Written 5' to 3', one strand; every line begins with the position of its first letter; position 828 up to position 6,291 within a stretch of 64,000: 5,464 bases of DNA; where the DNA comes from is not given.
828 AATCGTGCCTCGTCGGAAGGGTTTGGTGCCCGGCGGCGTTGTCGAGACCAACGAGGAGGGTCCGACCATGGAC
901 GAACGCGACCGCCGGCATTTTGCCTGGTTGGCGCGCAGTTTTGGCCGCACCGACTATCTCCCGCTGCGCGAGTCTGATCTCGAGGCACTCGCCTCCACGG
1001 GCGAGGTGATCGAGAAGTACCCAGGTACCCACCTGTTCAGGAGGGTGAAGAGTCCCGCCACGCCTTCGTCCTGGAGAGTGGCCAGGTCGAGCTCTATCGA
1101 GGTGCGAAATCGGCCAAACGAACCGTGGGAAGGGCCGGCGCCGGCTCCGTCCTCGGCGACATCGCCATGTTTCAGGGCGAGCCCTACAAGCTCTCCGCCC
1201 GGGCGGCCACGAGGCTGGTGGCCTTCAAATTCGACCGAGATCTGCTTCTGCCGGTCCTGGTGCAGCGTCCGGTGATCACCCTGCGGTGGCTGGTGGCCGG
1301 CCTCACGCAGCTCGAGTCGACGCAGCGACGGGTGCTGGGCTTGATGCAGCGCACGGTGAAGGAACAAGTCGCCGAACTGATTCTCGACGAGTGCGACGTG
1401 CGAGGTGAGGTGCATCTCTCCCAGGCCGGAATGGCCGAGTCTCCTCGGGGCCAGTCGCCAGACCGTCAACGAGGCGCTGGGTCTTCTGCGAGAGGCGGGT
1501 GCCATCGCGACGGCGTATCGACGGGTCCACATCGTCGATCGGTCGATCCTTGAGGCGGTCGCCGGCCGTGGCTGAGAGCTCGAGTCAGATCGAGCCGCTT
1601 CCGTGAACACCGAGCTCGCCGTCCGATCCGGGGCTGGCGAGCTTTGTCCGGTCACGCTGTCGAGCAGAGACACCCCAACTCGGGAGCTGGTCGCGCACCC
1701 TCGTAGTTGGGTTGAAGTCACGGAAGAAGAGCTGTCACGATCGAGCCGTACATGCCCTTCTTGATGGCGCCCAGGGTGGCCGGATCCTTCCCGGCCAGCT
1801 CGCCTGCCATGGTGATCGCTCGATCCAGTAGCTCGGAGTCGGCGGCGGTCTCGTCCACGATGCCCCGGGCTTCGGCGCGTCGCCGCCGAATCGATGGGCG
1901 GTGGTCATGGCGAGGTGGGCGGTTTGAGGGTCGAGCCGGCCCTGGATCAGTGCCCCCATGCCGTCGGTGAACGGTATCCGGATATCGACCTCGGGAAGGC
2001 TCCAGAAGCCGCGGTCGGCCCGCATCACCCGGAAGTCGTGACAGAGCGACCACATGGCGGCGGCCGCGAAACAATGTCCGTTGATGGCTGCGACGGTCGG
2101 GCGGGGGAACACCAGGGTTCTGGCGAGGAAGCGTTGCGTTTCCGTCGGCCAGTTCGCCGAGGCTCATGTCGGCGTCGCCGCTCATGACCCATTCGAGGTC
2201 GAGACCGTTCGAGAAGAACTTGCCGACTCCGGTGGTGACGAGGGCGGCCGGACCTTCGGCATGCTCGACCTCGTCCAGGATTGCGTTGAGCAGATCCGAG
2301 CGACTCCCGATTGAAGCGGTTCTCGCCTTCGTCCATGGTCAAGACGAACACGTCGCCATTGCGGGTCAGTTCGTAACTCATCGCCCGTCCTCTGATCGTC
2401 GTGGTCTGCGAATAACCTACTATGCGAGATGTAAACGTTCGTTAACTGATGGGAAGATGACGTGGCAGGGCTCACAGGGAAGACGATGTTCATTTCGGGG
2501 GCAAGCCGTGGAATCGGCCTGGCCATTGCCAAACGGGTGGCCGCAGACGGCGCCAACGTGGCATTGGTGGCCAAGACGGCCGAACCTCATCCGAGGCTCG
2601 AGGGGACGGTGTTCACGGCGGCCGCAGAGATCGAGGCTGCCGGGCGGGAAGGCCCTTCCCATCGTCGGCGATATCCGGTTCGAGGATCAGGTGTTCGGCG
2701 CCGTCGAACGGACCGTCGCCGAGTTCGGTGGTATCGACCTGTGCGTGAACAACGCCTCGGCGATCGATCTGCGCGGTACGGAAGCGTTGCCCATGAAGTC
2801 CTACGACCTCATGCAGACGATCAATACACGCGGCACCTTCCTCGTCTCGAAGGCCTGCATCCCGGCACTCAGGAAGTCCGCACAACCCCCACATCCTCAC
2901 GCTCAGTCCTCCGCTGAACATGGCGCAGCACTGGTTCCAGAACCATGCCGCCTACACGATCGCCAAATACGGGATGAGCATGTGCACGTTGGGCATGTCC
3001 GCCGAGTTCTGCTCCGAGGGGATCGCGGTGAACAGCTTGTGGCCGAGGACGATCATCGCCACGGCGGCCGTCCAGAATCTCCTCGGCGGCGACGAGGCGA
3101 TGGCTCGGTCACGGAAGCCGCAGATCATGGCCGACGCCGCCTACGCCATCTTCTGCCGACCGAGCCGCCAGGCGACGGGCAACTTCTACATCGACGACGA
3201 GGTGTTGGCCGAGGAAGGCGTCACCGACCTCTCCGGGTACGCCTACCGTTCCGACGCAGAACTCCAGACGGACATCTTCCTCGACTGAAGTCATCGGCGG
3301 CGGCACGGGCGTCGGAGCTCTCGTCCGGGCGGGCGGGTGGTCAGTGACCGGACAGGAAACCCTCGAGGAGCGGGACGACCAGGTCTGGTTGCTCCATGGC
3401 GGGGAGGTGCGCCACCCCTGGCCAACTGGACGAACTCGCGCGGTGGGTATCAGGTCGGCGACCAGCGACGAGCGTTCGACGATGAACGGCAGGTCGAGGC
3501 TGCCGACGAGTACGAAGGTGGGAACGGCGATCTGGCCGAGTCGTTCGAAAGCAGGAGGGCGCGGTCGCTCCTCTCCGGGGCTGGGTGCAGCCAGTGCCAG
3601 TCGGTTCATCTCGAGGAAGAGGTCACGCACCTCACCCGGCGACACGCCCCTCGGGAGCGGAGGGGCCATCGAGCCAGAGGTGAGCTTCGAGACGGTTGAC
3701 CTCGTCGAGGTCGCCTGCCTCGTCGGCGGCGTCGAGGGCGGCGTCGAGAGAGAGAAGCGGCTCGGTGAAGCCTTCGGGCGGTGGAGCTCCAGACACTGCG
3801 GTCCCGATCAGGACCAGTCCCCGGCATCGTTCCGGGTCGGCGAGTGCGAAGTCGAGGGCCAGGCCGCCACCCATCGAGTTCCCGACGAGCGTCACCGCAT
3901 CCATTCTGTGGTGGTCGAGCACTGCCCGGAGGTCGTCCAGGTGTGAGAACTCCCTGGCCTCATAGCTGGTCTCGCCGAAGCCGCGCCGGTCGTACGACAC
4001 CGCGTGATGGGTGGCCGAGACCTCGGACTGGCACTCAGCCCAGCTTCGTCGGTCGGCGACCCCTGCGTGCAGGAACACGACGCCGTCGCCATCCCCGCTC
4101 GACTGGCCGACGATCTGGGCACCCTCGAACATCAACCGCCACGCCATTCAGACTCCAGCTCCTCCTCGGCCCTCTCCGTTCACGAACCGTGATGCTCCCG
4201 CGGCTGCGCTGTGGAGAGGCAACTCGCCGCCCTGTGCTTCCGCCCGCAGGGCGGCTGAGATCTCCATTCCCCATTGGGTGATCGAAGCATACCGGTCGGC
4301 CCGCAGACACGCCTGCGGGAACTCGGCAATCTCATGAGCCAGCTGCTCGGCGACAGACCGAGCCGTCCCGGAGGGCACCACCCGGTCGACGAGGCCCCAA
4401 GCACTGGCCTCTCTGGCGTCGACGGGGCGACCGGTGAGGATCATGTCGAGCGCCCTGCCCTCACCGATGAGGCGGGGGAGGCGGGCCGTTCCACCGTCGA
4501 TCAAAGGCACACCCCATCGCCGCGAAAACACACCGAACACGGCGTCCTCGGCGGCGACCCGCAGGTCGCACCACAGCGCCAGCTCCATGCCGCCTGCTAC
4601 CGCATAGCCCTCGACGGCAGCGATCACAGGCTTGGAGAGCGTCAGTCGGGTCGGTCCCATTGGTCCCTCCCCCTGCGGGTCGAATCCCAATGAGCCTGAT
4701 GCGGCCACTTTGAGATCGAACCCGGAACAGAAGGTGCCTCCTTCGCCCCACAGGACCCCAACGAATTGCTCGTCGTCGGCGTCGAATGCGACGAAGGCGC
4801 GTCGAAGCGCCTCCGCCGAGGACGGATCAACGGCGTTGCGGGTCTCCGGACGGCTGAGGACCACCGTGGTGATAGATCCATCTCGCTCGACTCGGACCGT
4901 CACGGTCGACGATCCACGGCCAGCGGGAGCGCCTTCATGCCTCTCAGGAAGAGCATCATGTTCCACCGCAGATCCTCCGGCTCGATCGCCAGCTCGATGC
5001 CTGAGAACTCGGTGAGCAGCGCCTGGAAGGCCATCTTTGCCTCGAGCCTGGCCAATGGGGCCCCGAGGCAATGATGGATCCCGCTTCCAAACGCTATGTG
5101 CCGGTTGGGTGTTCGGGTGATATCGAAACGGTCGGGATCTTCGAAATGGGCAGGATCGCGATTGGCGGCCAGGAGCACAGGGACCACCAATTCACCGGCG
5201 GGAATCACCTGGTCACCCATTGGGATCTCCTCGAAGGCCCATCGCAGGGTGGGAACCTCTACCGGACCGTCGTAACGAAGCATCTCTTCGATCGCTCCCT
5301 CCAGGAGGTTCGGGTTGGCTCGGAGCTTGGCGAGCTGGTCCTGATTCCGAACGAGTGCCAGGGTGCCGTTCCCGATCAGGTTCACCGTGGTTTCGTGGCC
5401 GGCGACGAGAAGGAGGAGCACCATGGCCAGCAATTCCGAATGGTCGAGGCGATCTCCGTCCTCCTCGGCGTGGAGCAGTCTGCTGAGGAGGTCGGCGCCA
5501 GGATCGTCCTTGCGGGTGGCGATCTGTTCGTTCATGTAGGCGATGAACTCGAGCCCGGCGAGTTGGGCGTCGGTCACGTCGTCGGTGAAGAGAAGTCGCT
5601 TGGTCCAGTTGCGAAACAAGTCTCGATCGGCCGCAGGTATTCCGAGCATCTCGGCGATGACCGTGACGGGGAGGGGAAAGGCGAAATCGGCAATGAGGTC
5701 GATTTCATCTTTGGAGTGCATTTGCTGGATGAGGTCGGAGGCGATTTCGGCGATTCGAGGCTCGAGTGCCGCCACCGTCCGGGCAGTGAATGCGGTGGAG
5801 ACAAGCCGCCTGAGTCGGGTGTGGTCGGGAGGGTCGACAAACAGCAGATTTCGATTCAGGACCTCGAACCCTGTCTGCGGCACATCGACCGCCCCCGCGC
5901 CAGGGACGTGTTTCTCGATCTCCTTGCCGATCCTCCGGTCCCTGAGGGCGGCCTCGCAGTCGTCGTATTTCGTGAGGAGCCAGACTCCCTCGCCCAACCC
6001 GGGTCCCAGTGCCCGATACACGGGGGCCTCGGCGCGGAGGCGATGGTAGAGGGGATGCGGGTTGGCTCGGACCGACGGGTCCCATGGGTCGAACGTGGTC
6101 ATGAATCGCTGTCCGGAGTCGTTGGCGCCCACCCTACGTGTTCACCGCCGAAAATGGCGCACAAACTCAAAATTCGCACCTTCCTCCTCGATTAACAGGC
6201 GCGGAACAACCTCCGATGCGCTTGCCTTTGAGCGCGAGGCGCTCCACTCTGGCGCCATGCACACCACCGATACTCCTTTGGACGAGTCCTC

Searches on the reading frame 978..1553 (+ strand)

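Call 83: search_protein_families(library=pfam, proteins=[window:978-1553:+], max_evalue=0.001)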
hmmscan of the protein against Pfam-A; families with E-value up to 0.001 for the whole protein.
window:978-1553:+ (191 aa): 1 family
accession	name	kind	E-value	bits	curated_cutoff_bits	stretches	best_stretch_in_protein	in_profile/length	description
PF00027.35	cNMP_binding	-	1.5e-13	50.9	27.5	1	20-94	11-86/89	Cyclic nucleotide-binding domain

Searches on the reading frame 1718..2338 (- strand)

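Call 83: search_protein_families(library=pfam, proteins=[window:1718-2338:-], max_evalue=0.001)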
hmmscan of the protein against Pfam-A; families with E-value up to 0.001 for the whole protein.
window:1718-2338:- (206 aa): 1 family
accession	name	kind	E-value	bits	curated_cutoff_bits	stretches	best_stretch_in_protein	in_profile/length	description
PF00378.25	ECH_1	-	2.6e-05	24.1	27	0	152-196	161-205/251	Enoyl-CoA hydratase/isomerase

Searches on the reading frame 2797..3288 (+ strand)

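Call 83: search_protein_families(library=pfam, proteins=[window:2797-3288:+], max_evalue=0.001)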
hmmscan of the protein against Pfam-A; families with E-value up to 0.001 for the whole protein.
window:2797-3288:+ (163 aa): 1 family
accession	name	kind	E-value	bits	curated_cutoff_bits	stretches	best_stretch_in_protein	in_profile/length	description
PF13561.12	adh_short_C2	-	5.4e-05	23.3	27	1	42-111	132-200/236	Enoyl-(Acyl carrier protein) reductase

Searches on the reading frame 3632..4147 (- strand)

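Call 83: search_protein_families(library=pfam, proteins=[window:3632-4147:-], max_evalue=0.001)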
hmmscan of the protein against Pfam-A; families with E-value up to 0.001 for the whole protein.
window:3632-4147:- (171 aa): 4 families
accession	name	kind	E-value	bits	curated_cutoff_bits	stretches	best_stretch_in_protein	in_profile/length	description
PF00561.26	Abhydrolase_1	-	2.4e-17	63.9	25.8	1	23-122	3-103/245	alpha/beta hydrolase fold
PF12697.13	Abhydrolase_6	-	8.9e-15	56.4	26.3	1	23-148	1-121/217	Alpha/beta hydrolase family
PF12146.15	Hydrolase_4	-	3.8e-11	43.2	27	1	48-123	33-116/239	Serine aminopeptidase, S33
PF03096.20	Ndr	-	0.0001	21.5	23.3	1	71-118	87-134/283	Ndr family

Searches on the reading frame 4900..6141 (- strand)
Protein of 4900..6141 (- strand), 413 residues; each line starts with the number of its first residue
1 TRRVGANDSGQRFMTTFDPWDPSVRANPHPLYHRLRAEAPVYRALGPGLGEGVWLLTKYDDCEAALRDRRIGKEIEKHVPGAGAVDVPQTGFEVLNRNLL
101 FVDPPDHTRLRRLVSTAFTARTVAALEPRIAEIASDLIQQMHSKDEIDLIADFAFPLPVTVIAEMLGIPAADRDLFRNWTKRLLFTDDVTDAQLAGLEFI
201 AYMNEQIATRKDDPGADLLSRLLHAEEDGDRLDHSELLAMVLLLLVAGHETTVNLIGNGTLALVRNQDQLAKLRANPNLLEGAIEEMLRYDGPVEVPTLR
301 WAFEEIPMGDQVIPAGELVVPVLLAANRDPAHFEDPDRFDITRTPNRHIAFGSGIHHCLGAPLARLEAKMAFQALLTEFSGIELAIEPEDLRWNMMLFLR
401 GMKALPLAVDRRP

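Call 83: search_protein_families(library=pfam, proteins=[window:4900-6141:-], max_evalue=0.001)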
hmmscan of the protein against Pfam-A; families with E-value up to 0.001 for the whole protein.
window:4900-6141:- (413 aa): 1 family
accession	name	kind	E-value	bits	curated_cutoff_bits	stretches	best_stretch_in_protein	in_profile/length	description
PF00067.27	p450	-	2.1e-34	119.6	22.8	2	204-380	225-433/462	Cytochrome P450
